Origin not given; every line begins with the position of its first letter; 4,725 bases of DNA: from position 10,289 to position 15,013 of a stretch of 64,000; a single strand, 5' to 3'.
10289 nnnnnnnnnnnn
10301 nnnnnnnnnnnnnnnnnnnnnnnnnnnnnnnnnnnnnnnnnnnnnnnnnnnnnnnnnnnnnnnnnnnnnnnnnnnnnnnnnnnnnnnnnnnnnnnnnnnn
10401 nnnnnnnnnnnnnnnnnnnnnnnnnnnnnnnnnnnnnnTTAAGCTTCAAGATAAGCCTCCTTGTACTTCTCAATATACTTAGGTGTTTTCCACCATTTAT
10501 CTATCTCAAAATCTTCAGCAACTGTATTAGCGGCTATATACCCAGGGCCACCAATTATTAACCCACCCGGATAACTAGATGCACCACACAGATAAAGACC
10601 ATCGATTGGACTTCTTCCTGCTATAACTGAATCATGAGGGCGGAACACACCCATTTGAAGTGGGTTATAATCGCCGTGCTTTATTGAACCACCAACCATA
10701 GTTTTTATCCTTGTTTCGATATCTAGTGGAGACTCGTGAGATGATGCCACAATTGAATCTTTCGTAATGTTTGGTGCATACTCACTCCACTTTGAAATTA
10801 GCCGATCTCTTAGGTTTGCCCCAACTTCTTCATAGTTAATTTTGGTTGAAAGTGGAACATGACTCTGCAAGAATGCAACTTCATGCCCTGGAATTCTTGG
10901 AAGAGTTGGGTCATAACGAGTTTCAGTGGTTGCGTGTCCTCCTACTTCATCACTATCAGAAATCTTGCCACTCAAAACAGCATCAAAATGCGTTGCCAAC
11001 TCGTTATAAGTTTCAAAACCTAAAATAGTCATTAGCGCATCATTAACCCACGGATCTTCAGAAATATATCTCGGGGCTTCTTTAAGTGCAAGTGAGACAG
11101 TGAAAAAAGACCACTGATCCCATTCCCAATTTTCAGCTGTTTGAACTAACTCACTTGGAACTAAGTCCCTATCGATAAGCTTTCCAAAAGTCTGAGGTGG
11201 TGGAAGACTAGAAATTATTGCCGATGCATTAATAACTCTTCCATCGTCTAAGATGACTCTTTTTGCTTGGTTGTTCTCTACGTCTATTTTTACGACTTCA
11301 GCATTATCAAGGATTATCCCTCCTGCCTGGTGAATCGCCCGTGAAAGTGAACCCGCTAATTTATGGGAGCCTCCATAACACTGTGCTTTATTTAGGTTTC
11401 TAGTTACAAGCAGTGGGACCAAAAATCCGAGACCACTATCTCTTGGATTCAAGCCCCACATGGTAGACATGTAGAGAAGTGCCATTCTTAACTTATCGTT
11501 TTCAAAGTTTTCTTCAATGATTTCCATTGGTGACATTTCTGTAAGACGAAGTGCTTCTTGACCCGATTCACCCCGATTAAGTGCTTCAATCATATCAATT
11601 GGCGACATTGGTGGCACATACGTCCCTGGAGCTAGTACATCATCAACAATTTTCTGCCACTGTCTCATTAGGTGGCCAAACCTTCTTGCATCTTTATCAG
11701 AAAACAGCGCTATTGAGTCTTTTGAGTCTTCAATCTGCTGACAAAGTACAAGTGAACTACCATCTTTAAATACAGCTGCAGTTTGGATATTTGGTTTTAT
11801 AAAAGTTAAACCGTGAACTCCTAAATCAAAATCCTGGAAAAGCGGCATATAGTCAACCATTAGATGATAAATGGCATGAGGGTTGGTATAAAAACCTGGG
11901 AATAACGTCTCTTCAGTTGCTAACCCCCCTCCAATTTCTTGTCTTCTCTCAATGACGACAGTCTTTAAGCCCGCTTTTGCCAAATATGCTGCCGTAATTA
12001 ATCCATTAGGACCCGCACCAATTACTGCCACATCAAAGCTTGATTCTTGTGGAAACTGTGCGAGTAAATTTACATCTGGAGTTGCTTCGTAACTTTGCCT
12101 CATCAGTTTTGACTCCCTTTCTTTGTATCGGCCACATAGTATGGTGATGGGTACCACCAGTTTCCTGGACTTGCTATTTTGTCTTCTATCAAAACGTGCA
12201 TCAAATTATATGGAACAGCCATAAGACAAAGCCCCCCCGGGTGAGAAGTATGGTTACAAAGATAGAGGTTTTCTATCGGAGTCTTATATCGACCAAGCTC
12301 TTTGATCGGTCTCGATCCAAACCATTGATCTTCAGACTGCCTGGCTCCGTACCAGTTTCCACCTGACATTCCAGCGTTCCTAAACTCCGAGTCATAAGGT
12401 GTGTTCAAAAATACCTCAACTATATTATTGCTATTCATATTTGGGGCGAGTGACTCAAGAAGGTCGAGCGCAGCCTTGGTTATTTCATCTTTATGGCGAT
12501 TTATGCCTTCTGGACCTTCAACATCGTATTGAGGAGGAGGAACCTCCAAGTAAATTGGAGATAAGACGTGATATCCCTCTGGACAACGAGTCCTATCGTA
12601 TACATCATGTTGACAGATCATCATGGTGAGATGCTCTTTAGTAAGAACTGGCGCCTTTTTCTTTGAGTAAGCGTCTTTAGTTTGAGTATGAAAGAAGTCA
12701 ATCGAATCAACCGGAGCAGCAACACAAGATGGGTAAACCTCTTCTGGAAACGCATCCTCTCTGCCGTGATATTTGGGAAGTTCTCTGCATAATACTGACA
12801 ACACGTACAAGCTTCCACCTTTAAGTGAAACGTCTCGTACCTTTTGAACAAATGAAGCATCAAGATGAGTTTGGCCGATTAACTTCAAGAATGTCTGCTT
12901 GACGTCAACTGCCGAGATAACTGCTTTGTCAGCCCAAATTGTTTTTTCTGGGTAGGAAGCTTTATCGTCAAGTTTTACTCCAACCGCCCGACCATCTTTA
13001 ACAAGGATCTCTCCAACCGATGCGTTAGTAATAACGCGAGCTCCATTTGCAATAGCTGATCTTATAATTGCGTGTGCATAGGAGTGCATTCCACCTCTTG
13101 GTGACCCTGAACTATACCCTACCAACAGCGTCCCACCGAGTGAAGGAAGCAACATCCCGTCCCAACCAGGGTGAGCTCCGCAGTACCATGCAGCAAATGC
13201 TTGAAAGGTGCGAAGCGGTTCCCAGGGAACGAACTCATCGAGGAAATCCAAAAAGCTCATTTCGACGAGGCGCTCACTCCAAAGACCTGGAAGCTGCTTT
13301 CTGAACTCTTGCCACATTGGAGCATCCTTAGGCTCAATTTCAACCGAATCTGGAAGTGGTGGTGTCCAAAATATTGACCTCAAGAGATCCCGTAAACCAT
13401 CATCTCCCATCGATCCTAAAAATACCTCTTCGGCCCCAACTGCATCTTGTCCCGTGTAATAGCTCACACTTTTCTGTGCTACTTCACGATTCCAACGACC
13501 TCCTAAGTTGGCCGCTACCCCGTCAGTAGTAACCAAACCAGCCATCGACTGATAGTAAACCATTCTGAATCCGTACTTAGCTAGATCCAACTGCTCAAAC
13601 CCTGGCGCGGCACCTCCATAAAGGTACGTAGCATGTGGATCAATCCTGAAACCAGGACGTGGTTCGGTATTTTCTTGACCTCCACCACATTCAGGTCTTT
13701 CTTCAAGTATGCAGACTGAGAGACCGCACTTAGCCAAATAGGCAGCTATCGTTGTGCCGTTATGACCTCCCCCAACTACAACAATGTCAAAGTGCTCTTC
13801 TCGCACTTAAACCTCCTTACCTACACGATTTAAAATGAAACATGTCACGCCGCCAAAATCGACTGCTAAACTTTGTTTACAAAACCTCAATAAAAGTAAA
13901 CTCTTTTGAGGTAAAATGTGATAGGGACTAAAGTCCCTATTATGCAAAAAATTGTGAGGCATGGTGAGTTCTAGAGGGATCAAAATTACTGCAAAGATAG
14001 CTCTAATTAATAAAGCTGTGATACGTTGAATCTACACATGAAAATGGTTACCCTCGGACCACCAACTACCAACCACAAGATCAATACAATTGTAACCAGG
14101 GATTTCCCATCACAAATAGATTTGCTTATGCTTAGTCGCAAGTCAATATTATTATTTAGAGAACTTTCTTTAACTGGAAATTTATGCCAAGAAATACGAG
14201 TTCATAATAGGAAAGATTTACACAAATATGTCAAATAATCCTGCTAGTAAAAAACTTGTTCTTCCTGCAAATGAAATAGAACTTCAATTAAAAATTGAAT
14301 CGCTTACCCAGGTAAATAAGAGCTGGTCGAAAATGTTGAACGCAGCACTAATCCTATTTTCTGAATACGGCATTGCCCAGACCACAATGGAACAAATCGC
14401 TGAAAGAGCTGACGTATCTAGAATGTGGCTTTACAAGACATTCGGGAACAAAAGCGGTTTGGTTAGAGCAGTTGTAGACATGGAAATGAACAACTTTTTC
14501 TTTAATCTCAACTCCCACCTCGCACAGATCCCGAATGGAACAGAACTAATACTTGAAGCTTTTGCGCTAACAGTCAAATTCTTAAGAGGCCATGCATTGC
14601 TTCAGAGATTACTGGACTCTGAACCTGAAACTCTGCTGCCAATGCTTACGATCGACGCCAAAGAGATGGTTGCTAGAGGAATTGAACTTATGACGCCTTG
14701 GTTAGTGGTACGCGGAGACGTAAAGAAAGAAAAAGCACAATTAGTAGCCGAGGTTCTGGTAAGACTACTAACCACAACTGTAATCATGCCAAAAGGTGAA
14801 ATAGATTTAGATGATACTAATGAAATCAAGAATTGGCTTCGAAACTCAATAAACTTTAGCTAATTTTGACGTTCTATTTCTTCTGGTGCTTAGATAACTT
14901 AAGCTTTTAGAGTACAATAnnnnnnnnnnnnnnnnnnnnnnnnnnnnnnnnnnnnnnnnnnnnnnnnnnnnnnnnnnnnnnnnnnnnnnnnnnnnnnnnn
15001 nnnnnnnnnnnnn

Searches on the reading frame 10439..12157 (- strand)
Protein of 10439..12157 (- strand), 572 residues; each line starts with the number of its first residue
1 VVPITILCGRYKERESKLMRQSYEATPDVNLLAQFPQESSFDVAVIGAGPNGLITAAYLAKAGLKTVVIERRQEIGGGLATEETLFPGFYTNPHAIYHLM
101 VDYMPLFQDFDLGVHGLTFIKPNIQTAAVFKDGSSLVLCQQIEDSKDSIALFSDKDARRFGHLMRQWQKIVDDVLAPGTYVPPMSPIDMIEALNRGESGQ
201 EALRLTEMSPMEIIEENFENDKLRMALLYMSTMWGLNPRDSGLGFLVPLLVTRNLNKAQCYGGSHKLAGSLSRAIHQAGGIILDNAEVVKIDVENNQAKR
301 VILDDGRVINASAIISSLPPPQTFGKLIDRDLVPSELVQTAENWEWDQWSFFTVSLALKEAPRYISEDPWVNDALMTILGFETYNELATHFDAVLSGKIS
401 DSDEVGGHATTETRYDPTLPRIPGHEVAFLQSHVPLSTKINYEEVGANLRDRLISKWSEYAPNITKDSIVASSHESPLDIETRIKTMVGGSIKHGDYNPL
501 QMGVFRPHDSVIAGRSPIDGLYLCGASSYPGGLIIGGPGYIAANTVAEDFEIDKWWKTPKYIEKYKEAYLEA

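Call 8: search_protein_families(library=pfam, proteins=[window:10439-12157:-])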
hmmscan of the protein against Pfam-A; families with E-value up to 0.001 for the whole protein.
window:10439-12157:- (572 aa): 12 families
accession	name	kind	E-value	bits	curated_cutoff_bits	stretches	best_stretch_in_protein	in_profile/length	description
PF01593.30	Amino_oxidase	-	4.7e-14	53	19.8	1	52-344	3-279/443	Flavin containing amine oxidoreductase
PF01266.30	DAO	-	7.4e-13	49.2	27.9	1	42-94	1-56/353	FAD dependent oxidoreductase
PF13450.12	NAD_binding_8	-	2.9e-10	40.7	21.9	1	45-91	1-45/68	NAD(P)-binding Rossmann-like domain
PF01946.23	Thi4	-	4.1e-09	36.4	26.2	1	41-87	18-65/235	Thi4 family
PF12831.13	FAD_oxidored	-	2.8e-07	30.6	27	1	42-83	1-41/416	FAD dependent oxidoreductase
PF01494.25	FAD_binding_3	-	4.4e-07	29.9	22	1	41-74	2-35/349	FAD binding domain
PF07992.20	Pyr_redox_2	-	1.2e-06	28.6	26.1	1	42-75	2-35/291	Pyridine nucleotide-disulphide oxidoreductase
PF05834.18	Lycopene_cycl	-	1.4e-06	28.1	23.4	0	42-72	1-33/380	Lycopene cyclase protein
PF03486.20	HI0933_like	-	8e-06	25.9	50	1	42-76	2-36/244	HI0933-like protein Rossmann domain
PF00890.30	FAD_binding_2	-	1.4e-05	24.9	20.4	1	42-80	1-39/414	FAD binding domain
PF01134.28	GIDA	-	0.00018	21.1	22.1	0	42-71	1-30/391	Glucose inhibited division protein A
PF00070.33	Pyr_redox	-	0.00044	21.2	22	0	43-76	2-35/82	Pyridine nucleotide-disulphide oxidoreductase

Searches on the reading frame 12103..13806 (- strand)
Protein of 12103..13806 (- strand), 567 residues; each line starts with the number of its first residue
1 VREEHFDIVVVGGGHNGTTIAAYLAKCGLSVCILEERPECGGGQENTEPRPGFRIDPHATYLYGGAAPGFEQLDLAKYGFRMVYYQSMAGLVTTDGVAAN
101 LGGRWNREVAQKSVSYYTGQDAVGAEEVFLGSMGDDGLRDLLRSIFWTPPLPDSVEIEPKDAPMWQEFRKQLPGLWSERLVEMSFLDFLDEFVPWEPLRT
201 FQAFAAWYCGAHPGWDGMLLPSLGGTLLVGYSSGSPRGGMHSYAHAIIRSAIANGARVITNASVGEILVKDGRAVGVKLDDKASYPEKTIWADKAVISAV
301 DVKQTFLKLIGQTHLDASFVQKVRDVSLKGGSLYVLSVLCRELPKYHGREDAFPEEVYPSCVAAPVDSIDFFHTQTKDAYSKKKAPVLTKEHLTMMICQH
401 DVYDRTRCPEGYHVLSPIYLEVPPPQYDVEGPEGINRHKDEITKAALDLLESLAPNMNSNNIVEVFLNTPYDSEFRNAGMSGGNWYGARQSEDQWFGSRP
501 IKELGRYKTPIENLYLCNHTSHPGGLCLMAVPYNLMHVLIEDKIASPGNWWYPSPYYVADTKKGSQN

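Call 8: search_protein_families(library=pfam, proteins=[window:12103-13806:-])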
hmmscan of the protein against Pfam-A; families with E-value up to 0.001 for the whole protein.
window:12103-13806:- (567 aa): 9 families
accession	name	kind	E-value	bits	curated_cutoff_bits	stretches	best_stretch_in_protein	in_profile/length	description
PF01266.30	DAO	-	1.2e-11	45.2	27.9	1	7-44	1-38/353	FAD dependent oxidoreductase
PF13450.12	NAD_binding_8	-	5.7e-08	33.4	21.9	1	10-64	1-54/68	NAD(P)-binding Rossmann-like domain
PF00890.30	FAD_binding_2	-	1.8e-07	31.2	20.4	0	7-42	1-36/414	FAD binding domain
PF00732.25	GMC_oxred_N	-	2.7e-06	27.8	23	1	235-300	121-188/218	GMC oxidoreductase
PF01946.23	Thi4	-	3.8e-06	26.8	26.2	1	6-44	18-57/235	Thi4 family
PF12831.13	FAD_oxidored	-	4.5e-05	23.4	27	1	7-42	1-36/416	FAD dependent oxidoreductase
PF07992.20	Pyr_redox_2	-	0.00013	21.9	26.1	1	7-42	2-37/291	Pyridine nucleotide-disulphide oxidoreductase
PF01593.30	Amino_oxidase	-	0.00034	20.4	19.8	0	122-304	86-258/443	Flavin containing amine oxidoreductase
PF00070.33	Pyr_redox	-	0.00052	20.9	22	0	8-41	2-35/82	Pyridine nucleotide-disulphide oxidoreductase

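Call 20: find_related_loci(query=window:12103-13806:-, collection=genome_contigs, flank=10000)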
Query window:12103-13806:- (567 aa) in genome_contigs; peptide patterns used: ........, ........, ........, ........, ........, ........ (x = any residue, [..] = any of these).
103 stretches matched a pattern; 64 encode a relative of the query (tblastn E <= 1e-3); 64 distinct loci.
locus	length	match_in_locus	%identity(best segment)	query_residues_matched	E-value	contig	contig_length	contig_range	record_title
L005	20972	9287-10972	83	1-562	0e+0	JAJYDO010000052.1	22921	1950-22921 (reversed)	MAG: Actinomycetes bacterium isolate DBS1-1.bin105 NODE_3645_length_22921_cov_1.415592, whole genome shotgun sequence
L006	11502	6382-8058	80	6-564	0e+0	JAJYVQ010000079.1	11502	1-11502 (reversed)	MAG: Actinomycetes bacterium isolate FK2.bin2 NODE_8065_length_11502_cov_1.365978, whole genome shotgun sequence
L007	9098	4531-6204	79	1-558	0e+0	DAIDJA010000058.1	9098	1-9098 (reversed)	MAG TPA_asm: Acidimicrobiales bacterium isolate clean376 NODE_58_length_9098_cov_2.571777, whole genome shotgun sequence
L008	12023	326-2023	78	1-566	0e+0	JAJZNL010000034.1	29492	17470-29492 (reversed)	MAG: Actinomycetes bacterium isolate MAS3.bin91 NODE_3001_length_29492_cov_3.654214, whole genome shotgun sequence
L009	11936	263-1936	79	1-558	0e+0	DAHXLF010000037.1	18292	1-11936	MAG TPA_asm: Acidimicrobiales bacterium isolate clean1589 NODE_37_length_18292_cov_5.043041, whole genome shotgun sequen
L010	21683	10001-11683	71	1-563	0e+0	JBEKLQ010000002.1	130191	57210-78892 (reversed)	MAG: Acidimicrobiales bacterium isolate SPRUCE 374 SPRUCE_374_2, whole genome shotgun sequence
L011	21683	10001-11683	71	1-562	0e+0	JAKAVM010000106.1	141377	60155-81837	MAG: Actinomycetes bacterium isolate YP3.bin99 NODE_118_length_141377_cov_2.97722, whole genome shotgun sequence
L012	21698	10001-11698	70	1-567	0e+0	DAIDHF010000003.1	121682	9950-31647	MAG TPA_asm: Acidimicrobiales bacterium isolate clean4 NODE_3_length_121682_cov_4.711838, whole genome shotgun sequence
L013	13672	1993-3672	70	1-560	0e+0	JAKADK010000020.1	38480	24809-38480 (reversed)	MAG: Actinomycetes bacterium isolate WH5.bin15 NODE_422_length_38480_cov_4.172529, whole genome shotgun sequence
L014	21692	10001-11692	70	3-567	0e+0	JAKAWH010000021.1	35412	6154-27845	MAG: Actinomycetes bacterium isolate YP4.bin48 NODE_1627_length_35412_cov_1.718804, whole genome shotgun sequence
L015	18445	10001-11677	71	1-560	0e+0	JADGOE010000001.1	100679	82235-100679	MAG: Acidimicrobiales bacterium isolate Chersky.15_37 contig-100_13, whole genome shotgun sequence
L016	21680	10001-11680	69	1-560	0e+0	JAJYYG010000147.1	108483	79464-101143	MAG: Actinomycetes bacterium isolate FK3.bin95 NODE_256_length_108483_cov_2.551958, whole genome shotgun sequence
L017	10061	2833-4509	70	1-560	0e+0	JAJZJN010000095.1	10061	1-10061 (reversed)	MAG: Actinomycetes bacterium isolate LSA5.bin41 NODE_10114_length_10061_cov_1.397222, whole genome shotgun sequence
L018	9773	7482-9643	70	1-560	0e+0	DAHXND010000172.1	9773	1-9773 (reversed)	MAG TPA_asm: Acidimicrobiales bacterium isolate clean1777 k141_384434, whole genome shotgun sequence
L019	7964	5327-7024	70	1-565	0e+0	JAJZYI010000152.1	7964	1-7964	MAG: Actinomycetes bacterium isolate TL1-5.bin19 NODE_12154_length_7964_cov_2.134873, whole genome shotgun sequence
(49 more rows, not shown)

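Call 24: search_protein_families(library=ncbifam, proteins=[window:12103-13806:-], max_evalue=0.00001)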
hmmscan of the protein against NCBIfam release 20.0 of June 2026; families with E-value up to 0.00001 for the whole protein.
window:12103-13806:- (567 aa): 11 families
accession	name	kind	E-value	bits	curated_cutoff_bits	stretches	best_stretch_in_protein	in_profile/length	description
NF045689.1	BCarotKetCrtO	equivalog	1.1e-39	136.5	1000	1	4-526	2-522/563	beta-carotene ketolase CrtO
NF045637.1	carotdesatCrtDProt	equivalog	1.5e-13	50.1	580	1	237-327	218-302/485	1-hydroxycarotenoid 3,4-desaturase CrtD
TIGR02734.1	crtI_fam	subfamily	6.1e-13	48.3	238.1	0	8-57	1-49/504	phytoene desaturase family protein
TIGR02733.1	desat_CrtD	equivalog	6.6e-12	44.9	549.7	0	7-64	3-59/492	C-3',4' desaturase CrtD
TIGR02730.1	carot_isom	equivalog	8.9e-11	41.3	586.9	0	236-315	224-297/493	carotenoid isomerase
NF058655.1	CrtID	equivalog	2e-08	33.6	640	0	8-57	1-49/478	bifunctional phytoene desaturase/3,4-desaturase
TIGR00292.1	TIGR00292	equivalog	5.3e-07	29.1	148.3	1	6-44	22-60/254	sulfide-dependent adenosine diphosphate thiazole synthase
NF005560.0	PRK07233.1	equivalog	8.4e-07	28.2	252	0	7-43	2-38/435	hypothetical protein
NF041080.1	DGGGPL_reductase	equivalog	2.1e-06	26.9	580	0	6-38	2-34/447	digeranylgeranylglycerophospholipid reductase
NF053717.1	VnlPnlRedVprA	equivalog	3.1e-06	26.3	600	0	3-48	4-49/481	vinyl phenol reductase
TIGR02032.1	GG-red-SF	subfamily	5.9e-06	26.2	158.8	0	6-38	1-33/297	geranylgeranyl reductase family protein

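Call 69: search_protein_families(library=pfam, proteins=[L011:13601-14497:+, L011:14930-16630:+, L011:18242-19732:+, L011:19710-20930:+, L007:392-1060:-, L007:1212-1727:-, L007:1762-2769:-, L007:3056-3856:+, L014:1042-2679:+], max_evalue=0.01)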
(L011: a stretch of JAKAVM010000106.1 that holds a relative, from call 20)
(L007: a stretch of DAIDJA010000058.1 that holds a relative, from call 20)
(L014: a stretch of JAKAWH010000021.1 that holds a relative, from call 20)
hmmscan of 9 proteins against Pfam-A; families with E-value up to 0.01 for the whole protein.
L011:13601-14497:+ (298 aa): 3 families
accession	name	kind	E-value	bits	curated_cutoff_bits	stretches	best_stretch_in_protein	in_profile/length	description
PF13411.12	MerR_1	-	6e-16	58.7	21.6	1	57-124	2-68/69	MerR HTH family regulatory protein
PF00376.29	MerR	-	3.3e-08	33.6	28.2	1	57-94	1-38/38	MerR family regulatory protein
PF12728.13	HTH_17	-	0.00085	20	27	1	55-99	1-43/51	Helix-turn-helix domain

L011:14930-16630:+ (566 aa): 11 families
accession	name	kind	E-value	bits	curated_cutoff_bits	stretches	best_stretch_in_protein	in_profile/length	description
PF01593.30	Amino_oxidase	-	6.5e-11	42.6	19.8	1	31-319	3-268/443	Flavin containing amine oxidoreductase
PF01266.30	DAO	-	1.3e-10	41.8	27.9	1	21-55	1-35/353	FAD dependent oxidoreductase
PF13450.12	NAD_binding_8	-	6e-09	36.5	21.9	1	24-78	1-52/68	NAD(P)-binding Rossmann-like domain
PF00890.30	FAD_binding_2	-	1.3e-06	28.4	20.4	1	21-53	1-33/414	FAD binding domain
PF01946.23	Thi4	-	2.5e-06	27.3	26.2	1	20-55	18-54/235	Thi4 family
PF07992.20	Pyr_redox_2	-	2.4e-05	24.3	26.1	1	20-59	1-40/291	Pyridine nucleotide-disulphide oxidoreductase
PF01494.25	FAD_binding_3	-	3.9e-05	23.5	22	1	20-53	2-35/349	FAD binding domain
PF00070.33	Pyr_redox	-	7.7e-05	23.6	22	1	22-54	2-34/82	Pyridine nucleotide-disulphide oxidoreductase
PF12831.13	FAD_oxidored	-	0.00018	21.4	27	1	21-55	1-35/416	FAD dependent oxidoreductase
PF21799.2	MurD-like_N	-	0.0013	19.4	27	1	21-53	2-34/88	Mur ligase MurD-like, N-terminal domain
PF03486.20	HI0933_like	-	0.0026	17.7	50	1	21-55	2-36/244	HI0933-like protein Rossmann domain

L011:18242-19732:+ (496 aa): 1 family
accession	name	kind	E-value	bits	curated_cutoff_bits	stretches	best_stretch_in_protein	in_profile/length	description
PF00171.27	Aldedh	-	1.3e-155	518.9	23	1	33-491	5-461/461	Aldehyde dehydrogenase family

L011:19710-20930:+ (406 aa): 3 families
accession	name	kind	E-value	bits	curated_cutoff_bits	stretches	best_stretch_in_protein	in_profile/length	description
PF00441.29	Acyl-CoA_dh_1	-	1.1e-17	65.1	22.4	1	255-387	13-138/150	Acyl-CoA dehydrogenase, C-terminal domain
PF08028.16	Acyl-CoA_dh_2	-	1.7e-12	48.2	22.7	1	258-378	1-125/134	Acyl-CoA dehydrogenase, C-terminal domain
PF02771.21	Acyl-CoA_dh_N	-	0.00013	22.7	22.9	1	19-94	1-77/113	Acyl-CoA dehydrogenase, N-terminal domain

L007:392-1060:- (222 aa): 1 family
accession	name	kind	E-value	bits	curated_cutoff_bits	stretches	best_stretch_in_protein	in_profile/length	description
PF04973.17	NMN_transporter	-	1.9e-45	155.4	27.3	1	25-203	1-175/175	Nicotinamide mononucleotide transporter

L007:1212-1727:- (171 aa): 4 families
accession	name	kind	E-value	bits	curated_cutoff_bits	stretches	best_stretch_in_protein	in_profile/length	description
PF13240.11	Zn_Ribbon_1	-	0.0004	20.5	25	1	135-155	2-23/23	zinc-ribbon domain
PF09297.16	Zn_ribbon_NUD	-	0.0019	18.3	24.8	0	144-155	2-13/32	NADH pyrophosphatase zinc ribbon domain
PF13248.11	Zn_ribbon_3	-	0.002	18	27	1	134-155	4-26/26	zinc-ribbon domain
PF12773.13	DZR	-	0.0053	17.3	27.3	0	135-155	1-22/45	Double zinc ribbon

L007:1762-2769:- (335 aa): 7 families
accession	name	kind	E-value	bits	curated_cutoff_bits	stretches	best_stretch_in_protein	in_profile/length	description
PF13421.11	Band_7_1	-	9.8e-17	61.7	24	1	51-238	19-204/211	SPFH domain-Band 7 family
PF13240.11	Zn_Ribbon_1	-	1.2e-08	34.9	25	1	310-332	1-23/23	zinc-ribbon domain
PF13248.11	Zn_ribbon_3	-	2e-05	24.3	27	1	311-330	5-24/26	zinc-ribbon domain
PF12773.13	DZR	-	3.3e-05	24.4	27.3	1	311-332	1-22/45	Double zinc ribbon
PF24463.1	DUF7577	-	0.00054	20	28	1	308-333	2-27/27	Domain of unknown function (DUF7577)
PF17032.10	Zn_ribbon_15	-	0.0027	18.9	28.9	1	308-329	52-73/73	zinc-ribbon family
PF01145.31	Band_7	-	0.0035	17.9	23.6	1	51-244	3-162/176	SPFH domain / Band 7 family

L007:3056-3856:+ (266 aa): 10 families
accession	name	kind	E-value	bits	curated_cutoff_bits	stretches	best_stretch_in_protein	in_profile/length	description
PF01519.22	DUF16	-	1.2e-05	26.1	40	1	41-113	23-95/104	Protein of unknown function DUF16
PF08614.16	ATG16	-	4.2e-05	24.3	33.7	1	57-128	65-136/200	Autophagy protein 16 (ATG16)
PF15742.10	DUF4686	-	0.00014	21.5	31.3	1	21-126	114-225/384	Domain of unknown function (DUF4686)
PF14932.11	HAUS-augmin3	-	0.00023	21.2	29.4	1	48-128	62-142/260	HAUS augmin-like complex subunit 3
PF20492.3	ERM_helical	-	0.00035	21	40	1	51-128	12-89/120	Ezrin/radixin/moesin, alpha-helical domain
PF11932.13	DUF3450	-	0.00074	19.3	32.6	1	34-123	19-108/241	Protein of unknown function (DUF3450)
PF07888.16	CALCOCO1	-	0.0028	17.1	36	1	28-123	28-123/496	Calcium binding and coiled-coil domain (CALCOCO1) like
PF05667.16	CCDC22_CC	-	0.0048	16.5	39.2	1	53-118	199-264/477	CCDC22 protein coiled-coil region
PF15030.11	DUF4527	-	0.0067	16.3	29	1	61-127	18-84/277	Protein of unknown function (DUF4527)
PF04253.20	TFR_dimer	-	0.0077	16.6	27.1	0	89-157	3-71/121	Transferrin receptor-like dimerisation domain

L014:1042-2679:+ (545 aa): 1 family
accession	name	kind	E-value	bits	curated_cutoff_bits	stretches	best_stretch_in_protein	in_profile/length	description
PF12801.12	Fer4_5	-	3e-12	46.7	22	2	100-142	1-46/48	4Fe-4S binding domain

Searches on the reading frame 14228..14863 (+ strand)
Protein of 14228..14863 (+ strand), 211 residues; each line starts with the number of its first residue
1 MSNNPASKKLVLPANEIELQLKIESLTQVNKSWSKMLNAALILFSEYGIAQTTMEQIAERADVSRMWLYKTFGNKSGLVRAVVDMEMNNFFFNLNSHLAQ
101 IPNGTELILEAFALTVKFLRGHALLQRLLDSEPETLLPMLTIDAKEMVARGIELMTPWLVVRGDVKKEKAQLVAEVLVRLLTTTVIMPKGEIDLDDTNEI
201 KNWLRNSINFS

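Call 8: search_protein_families(library=pfam, proteins=[window:14228-14863:+])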
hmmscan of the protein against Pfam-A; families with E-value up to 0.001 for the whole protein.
window:14228-14863:+ (211 aa): 2 families
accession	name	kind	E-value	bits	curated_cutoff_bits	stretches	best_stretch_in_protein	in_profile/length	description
PF00440.29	TetR_N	-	2e-13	50.3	24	1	37-82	2-47/47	Bacterial regulatory proteins, tetR family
PF18556.6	TetR_C_35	-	1.3e-05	25.8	26.7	1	109-191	7-91/105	Bacterial Tetracyclin repressor, C-terminal domain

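Call 24: search_protein_families(library=ncbifam, proteins=[window:14228-14863:+], max_evalue=0.00001)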
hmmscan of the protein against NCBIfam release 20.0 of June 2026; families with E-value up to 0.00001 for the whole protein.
window:14228-14863:+ (211 aa): 12 families
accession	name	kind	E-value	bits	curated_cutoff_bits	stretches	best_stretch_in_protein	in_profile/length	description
NF053516.1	TranRepPrsAVib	equivalog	4.1e-10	39.8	300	1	31-109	6-84/208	TetR family transcriptional repressor PsrA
NF051852.1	efflux_TF_MtrR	exception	1.3e-08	34.9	280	1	30-100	9-79/205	multidrug efflux system transcriptional repressor MtrR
NF007949.0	PRK10668.1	equivalog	3.2e-08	33.3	271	1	30-86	10-66/216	multidrug efflux transporter transcriptional repressor AcrR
NF011584.0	PRK15008.1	equivalog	4e-08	33.3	230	1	34-129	21-115/212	HTH-type transcriptional regulator RutR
TIGR03613.1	RutR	equivalog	1.6e-07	31.4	368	1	34-132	11-108/202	pyrimidine utilization regulatory protein R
NF007430.0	PRK09975.1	equivalog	7.1e-07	28.6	274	1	31-82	11-62/220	acrEF/envCD operon transcriptional regulator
NF001978.0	PRK00767.1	equivalog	1.2e-06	28.5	118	1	35-100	13-78/197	transcriptional regulator BetI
TIGR03384.1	betaine_BetI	equivalog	1.3e-06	28.3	201.3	1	35-98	12-75/189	choline-binding transcriptional repressor BetI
NF037937.1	septum_RefZ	equivalog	1.7e-06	28.1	180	1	35-130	3-100/195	forespore capture DNA-binding protein RefZ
TIGR03968.1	mycofact_TetR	equivalog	3.4e-06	26.8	224.9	1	34-102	12-80/190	mycofactocin system transcriptional regulator MftR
NF041196.1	ScbR_bind_reg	equivalog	4.9e-06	26.8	150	1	35-107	10-82/191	ScbR family autoregulator-binding transcription factor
NF053731.1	TransRegFasRMycb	equivalog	5.2e-06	26.4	330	1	34-157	14-137/199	HTH-type transcriptional activator FasR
